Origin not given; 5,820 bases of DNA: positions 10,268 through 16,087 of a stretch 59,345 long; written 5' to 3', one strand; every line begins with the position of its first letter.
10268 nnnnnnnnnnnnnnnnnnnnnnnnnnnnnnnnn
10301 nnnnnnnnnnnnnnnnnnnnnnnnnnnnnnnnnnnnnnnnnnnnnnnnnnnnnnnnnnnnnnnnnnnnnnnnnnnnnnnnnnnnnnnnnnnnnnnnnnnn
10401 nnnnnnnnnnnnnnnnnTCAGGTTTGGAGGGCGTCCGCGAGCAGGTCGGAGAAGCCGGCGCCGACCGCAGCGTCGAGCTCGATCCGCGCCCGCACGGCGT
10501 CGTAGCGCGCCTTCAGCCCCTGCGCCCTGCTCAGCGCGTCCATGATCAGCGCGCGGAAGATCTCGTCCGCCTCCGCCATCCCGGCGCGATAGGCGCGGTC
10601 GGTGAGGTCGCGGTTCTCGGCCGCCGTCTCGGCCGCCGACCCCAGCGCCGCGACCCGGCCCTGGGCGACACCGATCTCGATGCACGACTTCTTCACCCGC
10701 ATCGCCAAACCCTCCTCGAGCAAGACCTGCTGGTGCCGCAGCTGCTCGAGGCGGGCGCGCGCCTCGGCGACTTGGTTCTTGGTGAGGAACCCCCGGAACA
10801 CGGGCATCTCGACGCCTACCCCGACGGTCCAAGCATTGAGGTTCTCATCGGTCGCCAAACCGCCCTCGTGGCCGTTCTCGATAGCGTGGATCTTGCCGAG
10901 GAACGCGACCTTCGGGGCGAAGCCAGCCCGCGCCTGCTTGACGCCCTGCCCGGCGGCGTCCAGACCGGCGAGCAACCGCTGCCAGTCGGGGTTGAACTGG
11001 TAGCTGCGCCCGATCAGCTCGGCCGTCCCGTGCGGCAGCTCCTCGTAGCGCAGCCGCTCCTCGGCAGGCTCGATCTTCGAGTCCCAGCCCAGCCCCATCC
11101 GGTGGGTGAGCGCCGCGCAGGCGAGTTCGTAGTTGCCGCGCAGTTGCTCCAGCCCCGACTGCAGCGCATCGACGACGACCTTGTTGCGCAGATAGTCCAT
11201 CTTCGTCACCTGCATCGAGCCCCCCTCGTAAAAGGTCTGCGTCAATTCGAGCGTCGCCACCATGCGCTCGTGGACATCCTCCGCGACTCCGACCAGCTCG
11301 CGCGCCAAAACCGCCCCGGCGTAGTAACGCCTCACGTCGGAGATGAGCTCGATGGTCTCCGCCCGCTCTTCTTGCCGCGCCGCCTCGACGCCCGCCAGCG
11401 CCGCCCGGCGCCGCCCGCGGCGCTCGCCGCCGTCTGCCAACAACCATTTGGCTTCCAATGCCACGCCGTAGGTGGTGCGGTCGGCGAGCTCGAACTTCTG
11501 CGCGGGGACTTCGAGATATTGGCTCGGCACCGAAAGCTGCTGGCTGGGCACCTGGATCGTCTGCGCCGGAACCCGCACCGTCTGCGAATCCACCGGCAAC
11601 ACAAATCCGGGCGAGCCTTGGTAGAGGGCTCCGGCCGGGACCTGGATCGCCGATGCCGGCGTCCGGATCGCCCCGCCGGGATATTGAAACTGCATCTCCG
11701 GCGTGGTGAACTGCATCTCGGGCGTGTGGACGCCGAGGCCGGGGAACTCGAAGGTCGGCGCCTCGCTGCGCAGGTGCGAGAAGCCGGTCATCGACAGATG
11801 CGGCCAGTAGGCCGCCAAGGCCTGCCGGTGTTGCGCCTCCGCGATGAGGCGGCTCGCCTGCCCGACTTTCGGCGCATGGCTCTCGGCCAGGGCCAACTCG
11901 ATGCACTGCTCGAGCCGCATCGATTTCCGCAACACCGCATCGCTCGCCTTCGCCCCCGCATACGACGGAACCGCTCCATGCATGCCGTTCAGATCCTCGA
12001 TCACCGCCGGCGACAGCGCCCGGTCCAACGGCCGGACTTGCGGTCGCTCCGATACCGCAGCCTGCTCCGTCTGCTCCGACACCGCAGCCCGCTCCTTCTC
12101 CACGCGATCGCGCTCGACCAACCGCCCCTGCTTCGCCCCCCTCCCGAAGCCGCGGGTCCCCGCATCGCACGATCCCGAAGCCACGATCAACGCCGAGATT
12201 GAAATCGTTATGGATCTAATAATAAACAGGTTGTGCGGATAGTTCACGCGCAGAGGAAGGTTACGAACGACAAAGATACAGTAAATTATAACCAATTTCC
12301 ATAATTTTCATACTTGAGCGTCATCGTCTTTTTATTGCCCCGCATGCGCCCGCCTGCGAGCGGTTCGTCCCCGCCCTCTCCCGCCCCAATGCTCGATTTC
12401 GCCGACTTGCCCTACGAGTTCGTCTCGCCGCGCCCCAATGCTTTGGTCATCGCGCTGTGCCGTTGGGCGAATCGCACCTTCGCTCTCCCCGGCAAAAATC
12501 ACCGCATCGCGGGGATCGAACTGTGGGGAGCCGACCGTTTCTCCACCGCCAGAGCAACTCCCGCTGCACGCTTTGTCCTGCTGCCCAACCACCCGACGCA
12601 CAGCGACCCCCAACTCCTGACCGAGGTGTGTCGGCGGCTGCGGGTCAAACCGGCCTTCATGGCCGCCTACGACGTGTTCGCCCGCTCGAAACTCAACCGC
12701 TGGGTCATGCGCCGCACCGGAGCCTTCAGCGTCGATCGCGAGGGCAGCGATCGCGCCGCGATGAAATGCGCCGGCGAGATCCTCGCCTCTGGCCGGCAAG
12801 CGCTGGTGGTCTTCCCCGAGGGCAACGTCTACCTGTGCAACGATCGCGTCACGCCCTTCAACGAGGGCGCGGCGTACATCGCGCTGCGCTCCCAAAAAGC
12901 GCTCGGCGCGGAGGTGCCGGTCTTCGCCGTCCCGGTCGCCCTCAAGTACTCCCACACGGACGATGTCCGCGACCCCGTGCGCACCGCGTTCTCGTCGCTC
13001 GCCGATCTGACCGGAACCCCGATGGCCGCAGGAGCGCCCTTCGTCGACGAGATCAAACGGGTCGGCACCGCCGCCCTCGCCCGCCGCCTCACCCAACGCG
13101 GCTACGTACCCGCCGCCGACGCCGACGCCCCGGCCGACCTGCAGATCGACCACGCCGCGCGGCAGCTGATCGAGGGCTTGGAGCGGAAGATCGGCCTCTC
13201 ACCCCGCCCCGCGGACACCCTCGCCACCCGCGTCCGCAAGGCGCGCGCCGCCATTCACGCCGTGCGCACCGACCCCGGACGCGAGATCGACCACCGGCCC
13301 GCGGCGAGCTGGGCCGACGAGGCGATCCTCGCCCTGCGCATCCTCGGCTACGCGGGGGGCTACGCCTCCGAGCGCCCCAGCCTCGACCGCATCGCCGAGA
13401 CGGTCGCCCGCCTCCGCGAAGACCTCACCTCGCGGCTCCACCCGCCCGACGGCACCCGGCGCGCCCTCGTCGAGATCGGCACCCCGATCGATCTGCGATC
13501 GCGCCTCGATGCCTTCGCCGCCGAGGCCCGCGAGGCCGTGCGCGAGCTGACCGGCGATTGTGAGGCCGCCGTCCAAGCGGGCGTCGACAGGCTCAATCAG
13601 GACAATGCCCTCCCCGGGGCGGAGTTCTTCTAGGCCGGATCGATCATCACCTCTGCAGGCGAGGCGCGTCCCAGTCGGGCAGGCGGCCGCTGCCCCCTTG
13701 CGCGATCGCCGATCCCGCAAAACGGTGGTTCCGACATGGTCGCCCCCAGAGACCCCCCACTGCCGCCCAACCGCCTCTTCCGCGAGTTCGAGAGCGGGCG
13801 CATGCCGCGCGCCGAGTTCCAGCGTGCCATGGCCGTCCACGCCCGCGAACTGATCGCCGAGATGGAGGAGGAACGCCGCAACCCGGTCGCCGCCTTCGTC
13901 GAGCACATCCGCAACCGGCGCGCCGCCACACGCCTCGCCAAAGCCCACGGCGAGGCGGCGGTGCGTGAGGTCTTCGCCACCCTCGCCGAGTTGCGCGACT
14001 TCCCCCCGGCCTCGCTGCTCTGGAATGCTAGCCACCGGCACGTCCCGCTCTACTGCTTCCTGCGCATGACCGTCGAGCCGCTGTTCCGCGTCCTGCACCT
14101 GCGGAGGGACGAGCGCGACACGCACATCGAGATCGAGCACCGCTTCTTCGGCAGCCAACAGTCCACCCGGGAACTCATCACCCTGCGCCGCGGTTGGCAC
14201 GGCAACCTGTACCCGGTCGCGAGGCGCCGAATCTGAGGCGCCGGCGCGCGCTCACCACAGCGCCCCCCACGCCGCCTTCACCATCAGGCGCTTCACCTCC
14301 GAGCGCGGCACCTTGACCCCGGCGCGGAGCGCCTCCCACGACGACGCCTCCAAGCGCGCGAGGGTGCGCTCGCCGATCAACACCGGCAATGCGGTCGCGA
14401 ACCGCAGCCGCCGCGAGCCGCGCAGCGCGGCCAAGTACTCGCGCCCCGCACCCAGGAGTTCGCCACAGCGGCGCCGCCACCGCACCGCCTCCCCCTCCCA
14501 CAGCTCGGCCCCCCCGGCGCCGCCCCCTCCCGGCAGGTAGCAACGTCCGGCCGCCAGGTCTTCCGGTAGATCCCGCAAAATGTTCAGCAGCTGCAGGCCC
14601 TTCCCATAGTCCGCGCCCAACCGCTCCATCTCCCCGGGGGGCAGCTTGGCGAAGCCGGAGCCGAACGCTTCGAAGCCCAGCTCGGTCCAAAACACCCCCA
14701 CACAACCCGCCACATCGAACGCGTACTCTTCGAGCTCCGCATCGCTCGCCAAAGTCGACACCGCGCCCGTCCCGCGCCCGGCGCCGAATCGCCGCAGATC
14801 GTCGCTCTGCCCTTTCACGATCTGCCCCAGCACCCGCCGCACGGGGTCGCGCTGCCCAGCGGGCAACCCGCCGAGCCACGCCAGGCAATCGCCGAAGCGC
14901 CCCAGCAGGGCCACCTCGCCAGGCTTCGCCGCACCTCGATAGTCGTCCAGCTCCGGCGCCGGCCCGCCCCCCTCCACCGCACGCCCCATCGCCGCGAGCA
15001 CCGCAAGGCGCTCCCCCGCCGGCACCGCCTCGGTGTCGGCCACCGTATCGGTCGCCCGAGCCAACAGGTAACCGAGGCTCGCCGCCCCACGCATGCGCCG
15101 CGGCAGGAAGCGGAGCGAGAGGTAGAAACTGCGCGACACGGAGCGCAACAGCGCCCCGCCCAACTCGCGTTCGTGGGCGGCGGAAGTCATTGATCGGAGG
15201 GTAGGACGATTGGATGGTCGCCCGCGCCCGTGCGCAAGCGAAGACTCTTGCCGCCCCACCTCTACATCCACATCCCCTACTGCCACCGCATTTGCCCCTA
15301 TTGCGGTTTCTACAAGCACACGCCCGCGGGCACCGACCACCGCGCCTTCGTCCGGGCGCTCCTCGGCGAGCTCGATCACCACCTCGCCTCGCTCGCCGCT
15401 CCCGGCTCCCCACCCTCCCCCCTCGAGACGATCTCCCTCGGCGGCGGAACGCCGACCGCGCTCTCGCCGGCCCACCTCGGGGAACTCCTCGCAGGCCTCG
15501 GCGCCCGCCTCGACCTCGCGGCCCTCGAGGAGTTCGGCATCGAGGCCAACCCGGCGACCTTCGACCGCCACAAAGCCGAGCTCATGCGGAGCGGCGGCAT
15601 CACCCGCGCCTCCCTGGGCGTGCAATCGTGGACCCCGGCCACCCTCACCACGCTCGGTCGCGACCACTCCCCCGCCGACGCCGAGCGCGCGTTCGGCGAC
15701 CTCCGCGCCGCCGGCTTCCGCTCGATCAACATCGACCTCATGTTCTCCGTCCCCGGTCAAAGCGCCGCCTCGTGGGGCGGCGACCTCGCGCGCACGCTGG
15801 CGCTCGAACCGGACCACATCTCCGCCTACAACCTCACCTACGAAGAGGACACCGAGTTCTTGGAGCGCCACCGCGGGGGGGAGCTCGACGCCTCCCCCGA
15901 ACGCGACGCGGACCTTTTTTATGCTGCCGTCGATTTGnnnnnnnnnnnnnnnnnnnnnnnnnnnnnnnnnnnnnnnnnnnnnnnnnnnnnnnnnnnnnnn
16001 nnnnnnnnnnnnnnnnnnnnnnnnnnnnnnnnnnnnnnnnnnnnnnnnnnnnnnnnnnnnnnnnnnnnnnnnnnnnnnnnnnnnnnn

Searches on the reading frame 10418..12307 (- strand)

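Call 17: search_protein_families(library=pfam, proteins=[window:10418-12307:-], max_evalue=0.001)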
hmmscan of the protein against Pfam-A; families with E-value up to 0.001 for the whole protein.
window:10418-12307:- (629 aa): 1 family
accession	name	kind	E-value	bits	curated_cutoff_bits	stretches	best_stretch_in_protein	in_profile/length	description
PF02321.23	OEP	-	2.6e-35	122.4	22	2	430-616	3-187/187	Outer membrane efflux protein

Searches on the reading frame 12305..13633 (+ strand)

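Call 17: search_protein_families(library=pfam, proteins=[window:12305-13633:+], max_evalue=0.001)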
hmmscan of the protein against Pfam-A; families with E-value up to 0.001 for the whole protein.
window:12305-13633:+ (442 aa): 1 family
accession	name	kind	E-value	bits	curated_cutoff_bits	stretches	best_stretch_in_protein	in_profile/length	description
PF01553.26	Acyltransferase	-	1.2e-16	61.1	23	1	86-212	11-130/132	Acyltransferase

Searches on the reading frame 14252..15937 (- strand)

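Call 17: search_protein_families(library=pfam, proteins=[window:14252-15937:-], max_evalue=0.001)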
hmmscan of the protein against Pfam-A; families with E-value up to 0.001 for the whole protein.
window:14252-15937:- (561 aa): 1 family
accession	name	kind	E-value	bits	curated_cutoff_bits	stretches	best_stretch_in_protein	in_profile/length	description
PF00494.24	SQS_PSY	-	6.8e-35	121.5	26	1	264-546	1-262/263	Squalene/phytoene synthase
